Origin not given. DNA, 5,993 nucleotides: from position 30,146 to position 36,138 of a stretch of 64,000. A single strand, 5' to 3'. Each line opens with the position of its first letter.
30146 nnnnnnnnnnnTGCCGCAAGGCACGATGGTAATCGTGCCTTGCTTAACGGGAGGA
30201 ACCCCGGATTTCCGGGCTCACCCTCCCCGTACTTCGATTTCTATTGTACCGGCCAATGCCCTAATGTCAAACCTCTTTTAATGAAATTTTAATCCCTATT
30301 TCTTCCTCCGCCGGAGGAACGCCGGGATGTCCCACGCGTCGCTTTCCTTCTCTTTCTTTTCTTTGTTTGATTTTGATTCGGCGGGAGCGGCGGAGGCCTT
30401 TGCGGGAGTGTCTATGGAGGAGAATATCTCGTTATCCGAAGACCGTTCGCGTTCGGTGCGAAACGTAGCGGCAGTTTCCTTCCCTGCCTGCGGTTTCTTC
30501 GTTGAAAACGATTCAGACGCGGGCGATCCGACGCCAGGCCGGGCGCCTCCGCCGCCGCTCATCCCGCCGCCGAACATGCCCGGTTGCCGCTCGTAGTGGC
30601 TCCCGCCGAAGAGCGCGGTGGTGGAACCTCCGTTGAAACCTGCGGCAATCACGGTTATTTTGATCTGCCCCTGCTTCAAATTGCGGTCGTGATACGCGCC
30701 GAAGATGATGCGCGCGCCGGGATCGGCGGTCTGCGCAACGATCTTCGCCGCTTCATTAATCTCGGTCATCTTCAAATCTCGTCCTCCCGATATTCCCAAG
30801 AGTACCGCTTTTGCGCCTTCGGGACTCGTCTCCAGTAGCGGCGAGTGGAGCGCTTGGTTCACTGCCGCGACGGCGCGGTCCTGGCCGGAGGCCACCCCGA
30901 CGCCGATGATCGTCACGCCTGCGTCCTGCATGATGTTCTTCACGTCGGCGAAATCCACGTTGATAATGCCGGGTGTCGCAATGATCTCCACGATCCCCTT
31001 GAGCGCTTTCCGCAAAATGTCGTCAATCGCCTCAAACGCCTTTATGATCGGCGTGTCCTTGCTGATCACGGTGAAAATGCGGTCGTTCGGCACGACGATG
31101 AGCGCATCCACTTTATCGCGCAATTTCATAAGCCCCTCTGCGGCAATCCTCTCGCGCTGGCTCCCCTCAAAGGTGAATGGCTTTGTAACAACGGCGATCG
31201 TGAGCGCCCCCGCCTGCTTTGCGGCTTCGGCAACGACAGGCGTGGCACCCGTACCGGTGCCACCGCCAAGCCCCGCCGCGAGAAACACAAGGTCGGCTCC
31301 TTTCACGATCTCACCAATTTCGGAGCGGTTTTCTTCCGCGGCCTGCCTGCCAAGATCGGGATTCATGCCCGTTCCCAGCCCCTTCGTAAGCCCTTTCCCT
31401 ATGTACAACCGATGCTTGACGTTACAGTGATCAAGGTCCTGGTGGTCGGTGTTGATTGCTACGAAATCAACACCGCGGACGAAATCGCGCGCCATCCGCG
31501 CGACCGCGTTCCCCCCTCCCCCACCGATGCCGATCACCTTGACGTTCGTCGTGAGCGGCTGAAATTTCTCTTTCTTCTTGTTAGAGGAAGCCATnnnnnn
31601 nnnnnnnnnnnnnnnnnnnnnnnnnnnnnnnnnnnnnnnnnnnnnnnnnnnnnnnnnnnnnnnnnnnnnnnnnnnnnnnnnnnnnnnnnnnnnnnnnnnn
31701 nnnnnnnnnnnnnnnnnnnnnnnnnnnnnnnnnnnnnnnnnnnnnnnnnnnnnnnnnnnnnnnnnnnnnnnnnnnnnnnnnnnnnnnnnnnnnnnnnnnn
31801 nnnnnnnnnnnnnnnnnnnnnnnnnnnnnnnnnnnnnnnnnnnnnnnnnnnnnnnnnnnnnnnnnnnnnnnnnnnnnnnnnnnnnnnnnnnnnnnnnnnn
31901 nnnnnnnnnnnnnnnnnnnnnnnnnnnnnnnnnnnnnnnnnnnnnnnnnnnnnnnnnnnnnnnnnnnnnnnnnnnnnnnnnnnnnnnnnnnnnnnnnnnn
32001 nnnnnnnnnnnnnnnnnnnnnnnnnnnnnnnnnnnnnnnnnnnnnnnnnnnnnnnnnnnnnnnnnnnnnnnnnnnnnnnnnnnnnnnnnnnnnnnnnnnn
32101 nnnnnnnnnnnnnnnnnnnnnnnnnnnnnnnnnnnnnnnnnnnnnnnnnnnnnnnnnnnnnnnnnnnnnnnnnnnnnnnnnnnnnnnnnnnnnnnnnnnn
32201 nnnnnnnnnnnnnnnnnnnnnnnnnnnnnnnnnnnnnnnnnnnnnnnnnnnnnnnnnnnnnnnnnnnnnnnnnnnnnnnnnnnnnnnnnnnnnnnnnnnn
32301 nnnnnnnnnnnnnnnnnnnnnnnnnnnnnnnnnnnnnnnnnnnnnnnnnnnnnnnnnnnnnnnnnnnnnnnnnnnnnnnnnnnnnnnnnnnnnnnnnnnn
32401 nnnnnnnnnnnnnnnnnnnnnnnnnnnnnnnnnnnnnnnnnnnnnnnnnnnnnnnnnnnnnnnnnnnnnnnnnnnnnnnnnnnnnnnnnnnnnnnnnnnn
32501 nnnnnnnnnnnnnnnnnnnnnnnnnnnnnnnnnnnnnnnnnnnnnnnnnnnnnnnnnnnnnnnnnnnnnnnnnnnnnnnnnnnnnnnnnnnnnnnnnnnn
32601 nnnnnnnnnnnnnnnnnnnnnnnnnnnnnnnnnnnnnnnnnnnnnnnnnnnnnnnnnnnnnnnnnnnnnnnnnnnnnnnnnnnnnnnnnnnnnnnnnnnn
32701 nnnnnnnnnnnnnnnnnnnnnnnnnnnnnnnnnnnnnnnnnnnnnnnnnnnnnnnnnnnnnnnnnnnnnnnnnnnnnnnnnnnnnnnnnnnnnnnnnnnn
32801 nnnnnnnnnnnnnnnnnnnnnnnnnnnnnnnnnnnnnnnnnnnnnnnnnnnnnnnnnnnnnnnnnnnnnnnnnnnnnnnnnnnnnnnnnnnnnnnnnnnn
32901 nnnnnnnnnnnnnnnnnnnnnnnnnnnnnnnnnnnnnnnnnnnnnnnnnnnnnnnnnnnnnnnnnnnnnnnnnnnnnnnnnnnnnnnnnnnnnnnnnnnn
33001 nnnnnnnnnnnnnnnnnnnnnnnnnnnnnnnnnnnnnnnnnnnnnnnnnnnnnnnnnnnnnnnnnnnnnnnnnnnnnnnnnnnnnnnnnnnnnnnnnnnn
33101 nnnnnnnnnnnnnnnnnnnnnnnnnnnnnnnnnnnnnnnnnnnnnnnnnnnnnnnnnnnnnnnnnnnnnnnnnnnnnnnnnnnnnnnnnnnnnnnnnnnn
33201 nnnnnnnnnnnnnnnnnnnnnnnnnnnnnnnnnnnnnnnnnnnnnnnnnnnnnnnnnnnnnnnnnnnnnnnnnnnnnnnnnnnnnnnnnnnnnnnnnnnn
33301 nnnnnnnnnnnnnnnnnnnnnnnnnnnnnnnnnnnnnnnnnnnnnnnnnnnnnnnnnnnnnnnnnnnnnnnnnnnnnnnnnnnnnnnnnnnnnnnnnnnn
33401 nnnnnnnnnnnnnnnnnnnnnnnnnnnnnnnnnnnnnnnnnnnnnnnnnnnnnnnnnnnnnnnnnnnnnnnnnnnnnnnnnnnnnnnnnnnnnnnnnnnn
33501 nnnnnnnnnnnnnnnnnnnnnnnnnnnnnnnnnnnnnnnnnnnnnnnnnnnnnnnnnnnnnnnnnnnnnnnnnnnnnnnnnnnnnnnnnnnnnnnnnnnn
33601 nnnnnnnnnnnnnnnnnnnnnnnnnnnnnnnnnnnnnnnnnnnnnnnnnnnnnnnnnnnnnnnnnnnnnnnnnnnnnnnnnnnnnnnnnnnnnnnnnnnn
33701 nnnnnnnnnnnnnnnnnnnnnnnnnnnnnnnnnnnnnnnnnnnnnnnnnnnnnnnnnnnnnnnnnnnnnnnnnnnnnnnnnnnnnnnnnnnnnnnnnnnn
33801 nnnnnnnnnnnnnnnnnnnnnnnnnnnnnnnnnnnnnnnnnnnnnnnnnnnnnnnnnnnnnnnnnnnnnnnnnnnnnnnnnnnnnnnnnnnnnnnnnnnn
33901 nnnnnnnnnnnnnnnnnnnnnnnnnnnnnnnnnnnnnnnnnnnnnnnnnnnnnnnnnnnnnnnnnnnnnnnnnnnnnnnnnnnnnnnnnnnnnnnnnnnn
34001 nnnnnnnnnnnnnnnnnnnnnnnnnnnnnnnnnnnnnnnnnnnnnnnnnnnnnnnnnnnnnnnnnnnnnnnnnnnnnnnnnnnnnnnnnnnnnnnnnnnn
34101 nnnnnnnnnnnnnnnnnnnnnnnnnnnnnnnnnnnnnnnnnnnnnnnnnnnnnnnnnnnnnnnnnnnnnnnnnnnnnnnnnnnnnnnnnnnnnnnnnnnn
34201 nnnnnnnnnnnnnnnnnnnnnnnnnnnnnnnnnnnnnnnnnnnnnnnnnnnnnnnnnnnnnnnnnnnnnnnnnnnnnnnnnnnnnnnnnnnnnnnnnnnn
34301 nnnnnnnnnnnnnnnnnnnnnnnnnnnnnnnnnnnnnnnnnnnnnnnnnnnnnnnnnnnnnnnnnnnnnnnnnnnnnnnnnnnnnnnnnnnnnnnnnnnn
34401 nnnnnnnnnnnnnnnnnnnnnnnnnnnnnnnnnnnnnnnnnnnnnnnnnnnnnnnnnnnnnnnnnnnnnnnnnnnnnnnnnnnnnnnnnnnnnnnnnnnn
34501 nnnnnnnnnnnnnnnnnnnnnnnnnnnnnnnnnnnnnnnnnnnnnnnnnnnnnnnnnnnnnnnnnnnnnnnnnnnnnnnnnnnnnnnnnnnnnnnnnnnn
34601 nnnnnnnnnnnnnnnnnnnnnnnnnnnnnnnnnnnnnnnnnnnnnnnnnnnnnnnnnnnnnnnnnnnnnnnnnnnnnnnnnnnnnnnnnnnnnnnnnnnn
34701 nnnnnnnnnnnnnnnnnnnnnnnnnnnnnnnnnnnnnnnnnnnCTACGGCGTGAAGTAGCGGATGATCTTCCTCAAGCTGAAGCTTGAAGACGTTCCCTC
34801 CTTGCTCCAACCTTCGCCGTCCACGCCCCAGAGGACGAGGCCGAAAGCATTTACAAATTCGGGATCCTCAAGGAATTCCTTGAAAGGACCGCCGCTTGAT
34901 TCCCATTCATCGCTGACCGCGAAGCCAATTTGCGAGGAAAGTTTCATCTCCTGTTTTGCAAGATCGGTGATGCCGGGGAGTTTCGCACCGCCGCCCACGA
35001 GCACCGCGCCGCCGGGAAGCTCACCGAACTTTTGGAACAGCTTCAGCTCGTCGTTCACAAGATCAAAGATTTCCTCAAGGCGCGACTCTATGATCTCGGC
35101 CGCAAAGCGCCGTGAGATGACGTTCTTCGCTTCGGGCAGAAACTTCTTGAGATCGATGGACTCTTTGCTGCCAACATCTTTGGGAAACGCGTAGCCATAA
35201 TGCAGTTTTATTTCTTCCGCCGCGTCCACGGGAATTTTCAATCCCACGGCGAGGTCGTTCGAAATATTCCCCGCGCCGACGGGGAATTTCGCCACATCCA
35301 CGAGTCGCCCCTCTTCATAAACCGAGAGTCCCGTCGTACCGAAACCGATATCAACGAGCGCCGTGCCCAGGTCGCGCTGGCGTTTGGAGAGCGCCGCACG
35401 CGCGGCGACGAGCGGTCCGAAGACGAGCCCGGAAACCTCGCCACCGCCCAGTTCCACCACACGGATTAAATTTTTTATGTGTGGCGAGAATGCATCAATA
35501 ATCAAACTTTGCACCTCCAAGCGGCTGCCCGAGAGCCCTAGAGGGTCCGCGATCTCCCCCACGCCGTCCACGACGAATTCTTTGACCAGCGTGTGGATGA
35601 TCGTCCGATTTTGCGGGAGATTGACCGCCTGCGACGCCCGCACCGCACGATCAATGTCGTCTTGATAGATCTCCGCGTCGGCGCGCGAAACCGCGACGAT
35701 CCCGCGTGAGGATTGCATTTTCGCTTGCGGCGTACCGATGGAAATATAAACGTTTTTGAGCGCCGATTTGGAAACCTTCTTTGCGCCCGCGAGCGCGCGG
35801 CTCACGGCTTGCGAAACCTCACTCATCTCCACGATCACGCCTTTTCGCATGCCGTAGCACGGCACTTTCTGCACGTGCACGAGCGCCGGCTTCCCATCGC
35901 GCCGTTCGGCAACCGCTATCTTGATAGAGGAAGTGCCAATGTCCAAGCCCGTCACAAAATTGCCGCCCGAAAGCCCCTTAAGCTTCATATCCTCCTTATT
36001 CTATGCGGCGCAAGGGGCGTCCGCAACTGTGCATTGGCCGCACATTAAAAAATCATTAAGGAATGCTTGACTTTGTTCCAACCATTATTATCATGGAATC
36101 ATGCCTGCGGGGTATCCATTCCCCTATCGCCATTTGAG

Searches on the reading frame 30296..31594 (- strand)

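Call 86: search_protein_families(library=pfam, proteins=[window:30296-31594:-], max_evalue=0.00001)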
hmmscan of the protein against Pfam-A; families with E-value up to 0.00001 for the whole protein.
window:30296-31594:- (432 aa): 2 families
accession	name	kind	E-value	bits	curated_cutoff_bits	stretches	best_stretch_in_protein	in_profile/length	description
PF00091.31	Tubulin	-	1e-44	153.5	33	1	17-177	1-189/190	Tubulin/FtsZ family, GTPase domain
PF12327.13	FtsZ_C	-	2e-27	95.8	27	1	226-320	1-94/95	FtsZ family, C-terminal domain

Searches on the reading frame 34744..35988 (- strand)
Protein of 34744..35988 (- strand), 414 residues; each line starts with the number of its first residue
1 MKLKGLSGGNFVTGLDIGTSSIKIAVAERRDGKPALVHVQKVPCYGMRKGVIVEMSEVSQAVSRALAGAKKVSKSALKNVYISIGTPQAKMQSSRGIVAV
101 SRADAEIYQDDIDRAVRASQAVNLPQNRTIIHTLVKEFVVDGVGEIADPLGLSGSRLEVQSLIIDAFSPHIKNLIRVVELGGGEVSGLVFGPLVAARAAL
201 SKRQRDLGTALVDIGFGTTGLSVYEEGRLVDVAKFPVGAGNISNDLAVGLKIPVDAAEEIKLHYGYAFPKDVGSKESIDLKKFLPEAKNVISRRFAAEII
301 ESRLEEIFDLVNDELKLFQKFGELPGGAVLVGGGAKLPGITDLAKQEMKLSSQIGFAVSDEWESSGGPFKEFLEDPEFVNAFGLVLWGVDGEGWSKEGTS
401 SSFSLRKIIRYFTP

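Call 86: search_protein_families(library=pfam, proteins=[window:34744-35988:-], max_evalue=0.00001)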
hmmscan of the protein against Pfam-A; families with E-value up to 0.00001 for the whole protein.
window:34744-35988:- (414 aa): 4 families
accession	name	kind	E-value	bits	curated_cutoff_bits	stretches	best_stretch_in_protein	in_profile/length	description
PF14450.12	FtsA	-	1.5e-28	100.1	31.8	1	210-383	1-127/127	Cell division protein FtsA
PF02491.25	SHS2_FTSA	-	3.9e-21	75.6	25.4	1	90-164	5-78/79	SHS2 domain inserted in FTSA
PF06723.19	MreB_Mbl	-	2e-09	37.2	27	1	187-354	125-303/327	MreB/Mbl protein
PF11104.14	PilM_2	-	3.6e-08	33.1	27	0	14-86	1-71/340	Type IV pilus assembly protein PilM;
